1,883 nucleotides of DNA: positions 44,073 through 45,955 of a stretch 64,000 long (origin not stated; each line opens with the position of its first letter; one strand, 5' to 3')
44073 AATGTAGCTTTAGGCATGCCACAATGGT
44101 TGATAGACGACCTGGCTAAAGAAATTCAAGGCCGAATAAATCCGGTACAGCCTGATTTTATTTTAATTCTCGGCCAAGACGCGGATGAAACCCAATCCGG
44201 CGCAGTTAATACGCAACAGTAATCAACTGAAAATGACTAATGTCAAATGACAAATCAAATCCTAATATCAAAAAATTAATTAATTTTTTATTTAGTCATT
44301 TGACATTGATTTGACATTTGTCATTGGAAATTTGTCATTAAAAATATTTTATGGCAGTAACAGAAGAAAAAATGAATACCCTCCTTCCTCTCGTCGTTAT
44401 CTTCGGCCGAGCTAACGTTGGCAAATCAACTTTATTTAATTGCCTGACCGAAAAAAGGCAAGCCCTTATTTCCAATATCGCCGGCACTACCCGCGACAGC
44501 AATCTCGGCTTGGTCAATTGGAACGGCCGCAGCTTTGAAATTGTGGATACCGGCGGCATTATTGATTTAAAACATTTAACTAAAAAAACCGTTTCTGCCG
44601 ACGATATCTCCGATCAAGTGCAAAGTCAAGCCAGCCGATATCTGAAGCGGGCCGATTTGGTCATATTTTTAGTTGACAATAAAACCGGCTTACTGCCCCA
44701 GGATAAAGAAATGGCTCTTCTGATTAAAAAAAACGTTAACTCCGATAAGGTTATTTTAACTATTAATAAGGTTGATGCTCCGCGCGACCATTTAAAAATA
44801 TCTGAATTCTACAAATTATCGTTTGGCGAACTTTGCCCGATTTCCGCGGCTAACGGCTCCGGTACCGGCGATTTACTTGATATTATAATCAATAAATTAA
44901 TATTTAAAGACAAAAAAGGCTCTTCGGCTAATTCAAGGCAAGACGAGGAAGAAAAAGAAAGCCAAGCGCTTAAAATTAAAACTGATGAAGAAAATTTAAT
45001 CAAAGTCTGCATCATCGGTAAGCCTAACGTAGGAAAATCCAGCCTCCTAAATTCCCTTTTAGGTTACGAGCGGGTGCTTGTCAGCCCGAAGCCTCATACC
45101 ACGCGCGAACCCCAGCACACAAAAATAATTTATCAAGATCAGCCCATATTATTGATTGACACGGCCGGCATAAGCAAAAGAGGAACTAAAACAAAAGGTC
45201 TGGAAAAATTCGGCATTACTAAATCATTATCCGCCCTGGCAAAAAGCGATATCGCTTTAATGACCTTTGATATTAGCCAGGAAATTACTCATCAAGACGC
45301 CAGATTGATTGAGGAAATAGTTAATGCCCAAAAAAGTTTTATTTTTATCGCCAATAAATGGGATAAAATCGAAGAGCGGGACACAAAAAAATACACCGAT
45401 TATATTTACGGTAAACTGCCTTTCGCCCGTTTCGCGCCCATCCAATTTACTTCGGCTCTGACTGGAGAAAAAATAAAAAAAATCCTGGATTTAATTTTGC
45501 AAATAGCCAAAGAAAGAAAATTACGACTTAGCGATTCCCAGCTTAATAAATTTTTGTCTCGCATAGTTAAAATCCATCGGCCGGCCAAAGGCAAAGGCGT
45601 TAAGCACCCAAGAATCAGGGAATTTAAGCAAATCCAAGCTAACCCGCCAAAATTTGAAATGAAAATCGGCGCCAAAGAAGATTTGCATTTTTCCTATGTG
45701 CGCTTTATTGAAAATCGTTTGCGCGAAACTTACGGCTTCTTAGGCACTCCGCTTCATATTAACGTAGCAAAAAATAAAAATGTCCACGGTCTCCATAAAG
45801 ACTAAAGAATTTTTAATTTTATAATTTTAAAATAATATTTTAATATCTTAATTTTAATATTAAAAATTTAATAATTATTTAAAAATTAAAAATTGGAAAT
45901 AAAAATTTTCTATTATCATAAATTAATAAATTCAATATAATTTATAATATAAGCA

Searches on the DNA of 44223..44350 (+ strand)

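Call 51: search_dna_similar(query=window:44223-44350:+, collection=plasmids, mode=distant, max_evalue=0.001, max_rows=25)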
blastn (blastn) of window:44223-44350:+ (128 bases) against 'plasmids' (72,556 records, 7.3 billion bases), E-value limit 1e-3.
No match.

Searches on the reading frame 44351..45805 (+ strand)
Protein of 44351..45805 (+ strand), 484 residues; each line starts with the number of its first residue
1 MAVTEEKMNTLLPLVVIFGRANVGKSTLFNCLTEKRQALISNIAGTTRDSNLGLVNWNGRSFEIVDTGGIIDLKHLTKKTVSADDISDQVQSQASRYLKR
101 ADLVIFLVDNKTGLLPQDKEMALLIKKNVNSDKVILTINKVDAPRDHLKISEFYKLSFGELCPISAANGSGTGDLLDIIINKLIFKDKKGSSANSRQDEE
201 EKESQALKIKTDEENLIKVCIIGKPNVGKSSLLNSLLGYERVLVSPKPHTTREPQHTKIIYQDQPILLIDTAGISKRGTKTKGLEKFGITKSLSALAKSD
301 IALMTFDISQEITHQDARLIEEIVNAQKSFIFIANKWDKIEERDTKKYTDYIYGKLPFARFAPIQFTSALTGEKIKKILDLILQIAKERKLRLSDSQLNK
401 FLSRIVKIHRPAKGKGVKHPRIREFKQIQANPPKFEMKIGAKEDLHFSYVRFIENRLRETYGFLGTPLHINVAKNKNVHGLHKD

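Call 18: find_encoding_contigs(protein=window:44351-45805:+, flank=10000, max_places=6)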
Protein window:44351-45805:+ (484 aa): 1 contig read that carries it; 1 place shown.
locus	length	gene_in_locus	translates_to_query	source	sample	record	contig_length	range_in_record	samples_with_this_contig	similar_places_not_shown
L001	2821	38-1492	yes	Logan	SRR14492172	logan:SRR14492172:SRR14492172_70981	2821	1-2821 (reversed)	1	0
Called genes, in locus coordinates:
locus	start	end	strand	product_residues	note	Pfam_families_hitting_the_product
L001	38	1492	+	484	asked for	PF01926:MMR_HSR1, PF02421:FeoB_N, PF00009:GTP_EFTU (weak), PF00071:Ras (weak), PF01926:MMR_HSR1, PF02421:FeoB_N, PF00009:GTP_EFTU, PF14714:KH_dom-like, +5 more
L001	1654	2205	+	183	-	PF01195:Pept_tRNA_hydro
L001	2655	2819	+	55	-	?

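Call 19: search_protein_families(library=pfam, proteins=[window:44351-45805:+])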
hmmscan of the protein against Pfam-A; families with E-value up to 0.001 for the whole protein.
window:44351-45805:+ (484 aa): 13 families
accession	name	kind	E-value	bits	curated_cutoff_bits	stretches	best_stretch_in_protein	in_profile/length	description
PF01926.29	MMR_HSR1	-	1.6e-52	176.8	21.9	2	15-140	2-113/113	50S ribosome-binding GTPase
PF02421.24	FeoB_N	-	1.3e-23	83.7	27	2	15-149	3-123/156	Ferrous iron transport protein B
PF00009.33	GTP_EFTU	-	1.8e-23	83.5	26.5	2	255-386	60-186/188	Elongation factor Tu GTP binding domain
PF14714.11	KH_dom-like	-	3.4e-19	69.4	27.3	1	392-471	1-79/81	KH-domain-like of EngA bacterial GTPase enzymes, C-terminal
PF04548.22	AIG1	-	2.9e-14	53.4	27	2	219-325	3-109/212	AIG1 family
PF00350.29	Dynamin_N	-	2.1e-13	51.1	27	1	219-254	1-35/168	Dynamin family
PF00071.28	Ras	-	2.6e-09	37.3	21.6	1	218-383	1-157/162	Ras family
PF03193.22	RsgA_GTPase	-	2.8e-09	37.5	30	0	205-277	96-171/174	RsgA GTPase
PF08477.19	Roc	-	1.1e-07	32.6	27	0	218-338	1-119/119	Ras of Complex, Roc, domain of DAPkinase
PF00025.27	Arf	-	1.7e-07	31.3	22.3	0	15-146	17-130/174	ADP-ribosylation factor family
PF13479.12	AAA_24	-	6.6e-06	26.5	27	0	217-244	3-27/195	AAA domain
PF00005.33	ABC_tran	-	0.00013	23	25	0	15-43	14-38/137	ABC transporter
PF09439.16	SRPRB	-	0.00077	19.3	25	0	13-74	4-60/178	Signal recognition particle receptor beta subunit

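Call 37: find_related_loci(query=window:44351-45805:+, collection=metagenome_contigs, flank=4000)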
Query window:44351-45805:+ (484 aa) in metagenome_contigs; peptide patterns used: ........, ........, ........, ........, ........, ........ (x = any residue, [..] = any of these).
288 stretches matched a pattern; 34 encode a relative of the query (tblastn E <= 1e-3); 34 distinct loci.
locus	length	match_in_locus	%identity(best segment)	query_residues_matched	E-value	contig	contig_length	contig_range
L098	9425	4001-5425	85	5-484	0e+0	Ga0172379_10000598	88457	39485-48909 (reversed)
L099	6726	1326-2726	82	11-484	0e+0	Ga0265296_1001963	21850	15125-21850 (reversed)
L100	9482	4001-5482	83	11-484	0e+0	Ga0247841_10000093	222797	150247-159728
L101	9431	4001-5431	81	1-484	0e+0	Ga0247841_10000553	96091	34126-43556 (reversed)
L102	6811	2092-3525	82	1-484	0e+0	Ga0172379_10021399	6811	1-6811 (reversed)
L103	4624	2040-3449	79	10-484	0e+0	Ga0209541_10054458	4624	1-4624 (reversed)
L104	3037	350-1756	79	12-484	0e+0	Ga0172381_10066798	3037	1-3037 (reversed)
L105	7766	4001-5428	77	3-484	0e+0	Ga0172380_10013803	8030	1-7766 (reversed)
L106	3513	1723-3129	79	12-484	0e+0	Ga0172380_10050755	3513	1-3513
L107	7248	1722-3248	68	12-484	0e+0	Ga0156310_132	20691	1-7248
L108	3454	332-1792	62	1-478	0e+0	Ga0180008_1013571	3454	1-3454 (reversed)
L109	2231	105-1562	63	7-476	0e+0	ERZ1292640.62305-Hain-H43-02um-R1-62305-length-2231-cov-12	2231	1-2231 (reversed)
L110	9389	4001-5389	56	5-481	2e-173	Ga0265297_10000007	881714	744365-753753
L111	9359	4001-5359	56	12-479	5e-171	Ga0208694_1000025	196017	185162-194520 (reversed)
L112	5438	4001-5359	56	12-479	1e-173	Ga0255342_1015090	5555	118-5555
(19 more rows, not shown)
